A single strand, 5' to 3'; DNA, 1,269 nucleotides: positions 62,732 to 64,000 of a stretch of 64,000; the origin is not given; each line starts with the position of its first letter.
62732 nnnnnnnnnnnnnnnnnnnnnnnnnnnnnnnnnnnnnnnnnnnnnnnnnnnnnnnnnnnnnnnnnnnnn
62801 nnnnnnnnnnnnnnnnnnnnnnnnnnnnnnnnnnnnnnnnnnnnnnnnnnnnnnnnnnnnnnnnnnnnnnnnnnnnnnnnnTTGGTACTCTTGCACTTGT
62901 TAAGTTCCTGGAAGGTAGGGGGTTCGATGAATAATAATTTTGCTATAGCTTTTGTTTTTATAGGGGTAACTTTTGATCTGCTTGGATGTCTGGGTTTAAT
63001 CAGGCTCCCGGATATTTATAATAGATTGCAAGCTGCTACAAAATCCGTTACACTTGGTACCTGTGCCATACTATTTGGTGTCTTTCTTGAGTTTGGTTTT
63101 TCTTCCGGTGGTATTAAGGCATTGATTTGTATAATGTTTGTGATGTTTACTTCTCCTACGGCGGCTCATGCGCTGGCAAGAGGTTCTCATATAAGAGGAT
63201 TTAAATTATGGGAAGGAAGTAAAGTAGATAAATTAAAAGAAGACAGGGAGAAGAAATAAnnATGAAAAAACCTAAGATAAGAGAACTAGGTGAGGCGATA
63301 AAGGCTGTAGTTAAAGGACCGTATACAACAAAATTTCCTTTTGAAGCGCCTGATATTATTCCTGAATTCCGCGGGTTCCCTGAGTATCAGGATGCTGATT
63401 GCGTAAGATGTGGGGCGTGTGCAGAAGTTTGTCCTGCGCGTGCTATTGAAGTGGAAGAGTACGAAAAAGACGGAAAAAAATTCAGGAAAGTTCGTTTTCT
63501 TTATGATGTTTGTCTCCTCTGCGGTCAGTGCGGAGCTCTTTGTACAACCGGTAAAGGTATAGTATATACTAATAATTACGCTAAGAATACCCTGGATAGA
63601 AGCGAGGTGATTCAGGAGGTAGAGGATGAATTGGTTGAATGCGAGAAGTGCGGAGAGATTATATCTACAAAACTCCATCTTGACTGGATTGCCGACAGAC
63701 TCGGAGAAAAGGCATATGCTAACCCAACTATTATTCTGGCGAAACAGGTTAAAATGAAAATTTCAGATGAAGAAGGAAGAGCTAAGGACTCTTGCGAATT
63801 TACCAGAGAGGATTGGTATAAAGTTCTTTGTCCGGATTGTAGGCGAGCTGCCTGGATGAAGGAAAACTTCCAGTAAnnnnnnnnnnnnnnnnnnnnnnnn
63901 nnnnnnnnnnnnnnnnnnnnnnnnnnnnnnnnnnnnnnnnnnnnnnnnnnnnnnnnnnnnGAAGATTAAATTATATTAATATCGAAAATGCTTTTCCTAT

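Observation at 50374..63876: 17-gene operon joining an AsrAB/HydBG-like module, a degenerate MopB subunit, a group 4 [NiFe] hydrogenase and a full Mrp antiporter module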

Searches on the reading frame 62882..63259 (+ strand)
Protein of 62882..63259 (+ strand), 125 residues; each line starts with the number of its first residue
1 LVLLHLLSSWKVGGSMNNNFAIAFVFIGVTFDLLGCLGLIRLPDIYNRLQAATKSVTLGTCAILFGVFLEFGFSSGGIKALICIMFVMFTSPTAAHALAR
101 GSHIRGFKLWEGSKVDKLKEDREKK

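Call 4: search_protein_families(library=pfam, proteins=[window:62882-63259:+], max_evalue=0.01)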
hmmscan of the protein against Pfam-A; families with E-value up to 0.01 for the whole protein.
window:62882-63259:+ (125 aa): 1 family
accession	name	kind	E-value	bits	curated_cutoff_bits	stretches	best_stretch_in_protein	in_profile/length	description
PF03334.19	PhaG_MnhG_YufB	-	1.1e-24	86.8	23.4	1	24-102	1-79/80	Na+/H+ antiporter subunit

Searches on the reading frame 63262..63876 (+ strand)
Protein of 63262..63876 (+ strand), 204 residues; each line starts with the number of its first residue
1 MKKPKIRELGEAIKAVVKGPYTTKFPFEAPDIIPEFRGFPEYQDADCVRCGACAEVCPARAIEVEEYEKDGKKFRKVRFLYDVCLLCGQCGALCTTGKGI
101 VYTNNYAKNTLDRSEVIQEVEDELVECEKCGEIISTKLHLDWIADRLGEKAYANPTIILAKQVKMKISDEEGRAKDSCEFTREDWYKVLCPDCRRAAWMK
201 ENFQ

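Call 4: search_protein_families(library=pfam, proteins=[window:63262-63876:+], max_evalue=0.01)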
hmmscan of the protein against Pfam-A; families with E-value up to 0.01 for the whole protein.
window:63262-63876:+ (204 aa): 9 families
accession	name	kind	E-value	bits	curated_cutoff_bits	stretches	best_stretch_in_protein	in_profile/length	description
PF12838.12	Fer4_7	-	4.5e-10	40.3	27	1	47-97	2-51/52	4Fe-4S dicluster domain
PF13187.11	Fer4_9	-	4.2e-07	30.3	27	2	46-97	1-50/52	4Fe-4S dicluster domain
PF13237.11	Fer4_10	-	3.2e-06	27.4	25.5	1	42-94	4-52/53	4Fe-4S dicluster domain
PF00037.32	Fer4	-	3.7e-06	27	21.1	1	45-63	6-24/24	4Fe-4S binding domain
PF12837.12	Fer4_6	-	5.5e-05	23.4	25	1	39-62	1-24/24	4Fe-4S binding domain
PF13183.11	Fer4_8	-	0.00047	21.1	27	1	46-97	4-67/68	4Fe-4S dicluster domain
PF12797.12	Fer4_2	-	0.00051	20.3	24.5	1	45-59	8-22/22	4Fe-4S binding domain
PF14697.11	Fer4_21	-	0.0006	20.3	35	0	43-63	37-58/59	4Fe-4S dicluster domain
PF25160.1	LdpA_Fe-S-bd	-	0.0065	16.7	27.6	0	43-67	24-48/49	LdpA Fe-S cluster-binding domain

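Call 20: find_encoding_contigs(protein=window:63262-63876:+, flank=10000, max_places=3)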
Protein window:63262-63876:+ (204 aa): no gene with exactly this product is on record in the collection.

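Call 37: search_solved_structures(query=window:63262-63876:+, max_evalue=0.001)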
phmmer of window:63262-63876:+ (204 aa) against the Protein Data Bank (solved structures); distinct sequences matched with E-value up to 0.001: 50.
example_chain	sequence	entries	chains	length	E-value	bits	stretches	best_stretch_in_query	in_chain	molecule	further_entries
9sfi_T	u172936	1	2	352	3.1e-21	79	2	43-96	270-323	4Fe-4S ferredoxin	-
5t5i_F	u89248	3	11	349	3.5e-16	62.5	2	42-95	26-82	Tungsten formylmethanofuran dehydrogenase subunit fwdF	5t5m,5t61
9sw6_G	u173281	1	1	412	1.3e-14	57.3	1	38-95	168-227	Polyferredoxin protein MvhB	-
6u8y_N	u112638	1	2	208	5.9e-14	55.2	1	2-133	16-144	NADH dehydrogenase subunit I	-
9sw6_H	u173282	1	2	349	9.6e-14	54.5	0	42-95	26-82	Tungsten formylmethanofuran dehydrogenase, subunit F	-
7z0s_F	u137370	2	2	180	1.5e-13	53.9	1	13-143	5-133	Formate hydrogenlyase subunit 6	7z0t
9sfi_O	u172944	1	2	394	6.1e-12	48.6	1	44-95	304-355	Ferredoxin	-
9iho_I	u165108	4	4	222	6.3e-12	48.6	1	13-134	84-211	NUIM (TYKY) subunit of mitochondrial NADH:ubiquinone oxidoreductase (Complex I)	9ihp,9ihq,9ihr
8b9z_I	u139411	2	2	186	9.6e-12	48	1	12-141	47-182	NADH dehydrogenase (ubiquinone) 23 kDa subunit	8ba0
5lc5_I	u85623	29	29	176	9.9e-12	48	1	6-142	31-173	NADH dehydrogenase [ubiquinone] iron-sulfur protein 8, mitochondrial | Mitochondrial complex I, TYKY subunit | NADH:ubiquinone oxidoreductase core subunit S8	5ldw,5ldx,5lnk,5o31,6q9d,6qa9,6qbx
7v2c_B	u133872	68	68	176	1.5e-11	47.4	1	6-142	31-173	NADH dehydrogenase [ubiquinone] iron-sulfur protein 8, mitochondrial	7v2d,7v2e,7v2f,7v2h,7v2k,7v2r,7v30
8esw_S8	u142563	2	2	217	1.5e-11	47.4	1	12-141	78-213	NADH dehydrogenase (ubiquinone) 23 kDa subunit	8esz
7zm7_I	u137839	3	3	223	1.6e-11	47.2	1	14-129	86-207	Oxidoreductase-like protein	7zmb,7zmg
7qsd_I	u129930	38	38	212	1.7e-11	47.2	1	6-142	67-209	NADH dehydrogenase [ubiquinone] iron-sulfur protein 8, mitochondrial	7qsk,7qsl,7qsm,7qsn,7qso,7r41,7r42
6zk9_9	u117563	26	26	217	1.8e-11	47.1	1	6-142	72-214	Mitochondrial complex I, TYKY subunit | Complex I-23kD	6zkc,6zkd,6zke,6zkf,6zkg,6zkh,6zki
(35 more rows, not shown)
